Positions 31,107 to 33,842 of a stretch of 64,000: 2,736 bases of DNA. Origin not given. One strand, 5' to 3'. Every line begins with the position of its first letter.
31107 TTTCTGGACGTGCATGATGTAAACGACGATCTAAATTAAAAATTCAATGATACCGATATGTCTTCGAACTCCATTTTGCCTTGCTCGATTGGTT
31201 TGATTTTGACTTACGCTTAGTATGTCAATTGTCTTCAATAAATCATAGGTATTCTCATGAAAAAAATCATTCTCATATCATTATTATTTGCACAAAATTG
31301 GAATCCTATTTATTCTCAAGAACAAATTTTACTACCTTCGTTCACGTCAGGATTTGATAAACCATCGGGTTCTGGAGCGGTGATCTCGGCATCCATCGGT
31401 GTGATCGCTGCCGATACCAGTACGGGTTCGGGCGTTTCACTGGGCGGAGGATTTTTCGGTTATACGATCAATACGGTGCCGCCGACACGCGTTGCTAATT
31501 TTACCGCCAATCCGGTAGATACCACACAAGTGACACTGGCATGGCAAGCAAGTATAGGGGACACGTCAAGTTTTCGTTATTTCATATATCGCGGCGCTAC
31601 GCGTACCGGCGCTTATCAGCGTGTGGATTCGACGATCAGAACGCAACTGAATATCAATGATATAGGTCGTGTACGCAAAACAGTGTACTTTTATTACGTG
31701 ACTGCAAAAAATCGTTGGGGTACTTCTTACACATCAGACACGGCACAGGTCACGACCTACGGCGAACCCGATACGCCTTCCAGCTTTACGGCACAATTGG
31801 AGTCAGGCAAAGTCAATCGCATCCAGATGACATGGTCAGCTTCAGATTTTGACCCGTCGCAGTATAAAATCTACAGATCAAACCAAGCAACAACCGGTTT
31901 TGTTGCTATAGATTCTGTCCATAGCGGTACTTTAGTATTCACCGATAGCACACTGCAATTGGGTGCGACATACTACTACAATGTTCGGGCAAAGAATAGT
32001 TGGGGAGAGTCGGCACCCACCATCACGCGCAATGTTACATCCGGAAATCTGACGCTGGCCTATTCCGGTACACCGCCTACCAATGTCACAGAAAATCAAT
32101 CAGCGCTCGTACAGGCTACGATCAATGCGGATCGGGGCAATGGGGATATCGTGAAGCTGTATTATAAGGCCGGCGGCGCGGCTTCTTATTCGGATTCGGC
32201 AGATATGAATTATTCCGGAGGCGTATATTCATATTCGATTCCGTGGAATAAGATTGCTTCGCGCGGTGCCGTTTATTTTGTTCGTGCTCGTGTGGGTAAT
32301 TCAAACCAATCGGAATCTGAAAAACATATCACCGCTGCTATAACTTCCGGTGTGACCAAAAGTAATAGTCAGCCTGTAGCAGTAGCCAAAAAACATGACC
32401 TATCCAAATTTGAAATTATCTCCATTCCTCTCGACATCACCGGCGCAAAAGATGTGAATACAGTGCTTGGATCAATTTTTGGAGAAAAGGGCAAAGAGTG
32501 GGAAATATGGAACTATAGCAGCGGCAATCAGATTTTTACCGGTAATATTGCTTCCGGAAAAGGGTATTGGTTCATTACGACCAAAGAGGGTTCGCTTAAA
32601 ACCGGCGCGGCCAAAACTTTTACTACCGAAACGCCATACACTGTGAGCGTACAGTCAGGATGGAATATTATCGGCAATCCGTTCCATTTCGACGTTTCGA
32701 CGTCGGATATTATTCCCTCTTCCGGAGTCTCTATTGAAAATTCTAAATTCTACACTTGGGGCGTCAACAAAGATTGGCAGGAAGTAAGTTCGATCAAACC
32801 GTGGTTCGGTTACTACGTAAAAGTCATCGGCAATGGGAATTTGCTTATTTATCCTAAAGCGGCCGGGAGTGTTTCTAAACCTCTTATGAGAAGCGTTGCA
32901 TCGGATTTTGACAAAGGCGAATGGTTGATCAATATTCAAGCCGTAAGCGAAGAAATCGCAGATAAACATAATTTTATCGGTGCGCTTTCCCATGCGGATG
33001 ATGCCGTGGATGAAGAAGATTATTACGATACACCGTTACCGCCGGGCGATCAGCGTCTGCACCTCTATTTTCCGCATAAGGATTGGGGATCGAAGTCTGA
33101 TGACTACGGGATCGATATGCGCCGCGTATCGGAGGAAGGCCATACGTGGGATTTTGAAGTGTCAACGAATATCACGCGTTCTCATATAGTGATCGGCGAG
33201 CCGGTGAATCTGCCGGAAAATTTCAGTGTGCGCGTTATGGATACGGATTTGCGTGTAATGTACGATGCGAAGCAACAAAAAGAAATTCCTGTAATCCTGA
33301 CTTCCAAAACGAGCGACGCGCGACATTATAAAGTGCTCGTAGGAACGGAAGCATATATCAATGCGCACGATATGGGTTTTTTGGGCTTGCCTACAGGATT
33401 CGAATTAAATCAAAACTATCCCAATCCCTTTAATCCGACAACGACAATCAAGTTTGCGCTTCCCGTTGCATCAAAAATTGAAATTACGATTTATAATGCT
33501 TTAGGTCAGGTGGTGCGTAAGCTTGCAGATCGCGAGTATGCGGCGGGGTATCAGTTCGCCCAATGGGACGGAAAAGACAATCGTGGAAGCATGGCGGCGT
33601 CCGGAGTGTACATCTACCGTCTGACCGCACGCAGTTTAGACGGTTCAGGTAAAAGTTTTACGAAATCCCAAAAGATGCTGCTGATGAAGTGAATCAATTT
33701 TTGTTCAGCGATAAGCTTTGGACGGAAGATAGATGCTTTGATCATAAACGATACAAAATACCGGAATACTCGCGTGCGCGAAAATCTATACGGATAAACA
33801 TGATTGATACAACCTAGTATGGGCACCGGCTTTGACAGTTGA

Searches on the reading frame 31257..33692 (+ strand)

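Call 3: search_protein_families(library=pfam, proteins=[window:31257-33692:+], max_evalue=0.1)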
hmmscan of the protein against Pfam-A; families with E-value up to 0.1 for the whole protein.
window:31257-33692:+ (811 aa): 5 families
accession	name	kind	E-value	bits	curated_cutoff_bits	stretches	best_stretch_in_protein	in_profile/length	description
PF13860.13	FlgD_ig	-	2.1e-10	40.9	27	1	735-793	18-77/79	FlgD Ig-like domain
PF18962.6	Por_Secre_tail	-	6.7e-06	26.8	27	1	721-759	2-40/75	Secretion system C-terminal sorting domain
PF13585.12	CHU_C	-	6.3e-05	23.5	27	1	737-791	25-72/86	CHU_C Type IX secretion signal domain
PF00041.27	fn3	-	0.0002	21.9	25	1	174-255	3-81/84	Fibronectin type III domain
PF24489.1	Ig_J_second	-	0.0017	18.8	27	1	223-253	54-85/105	Tip attachment protein J second Ig-like domain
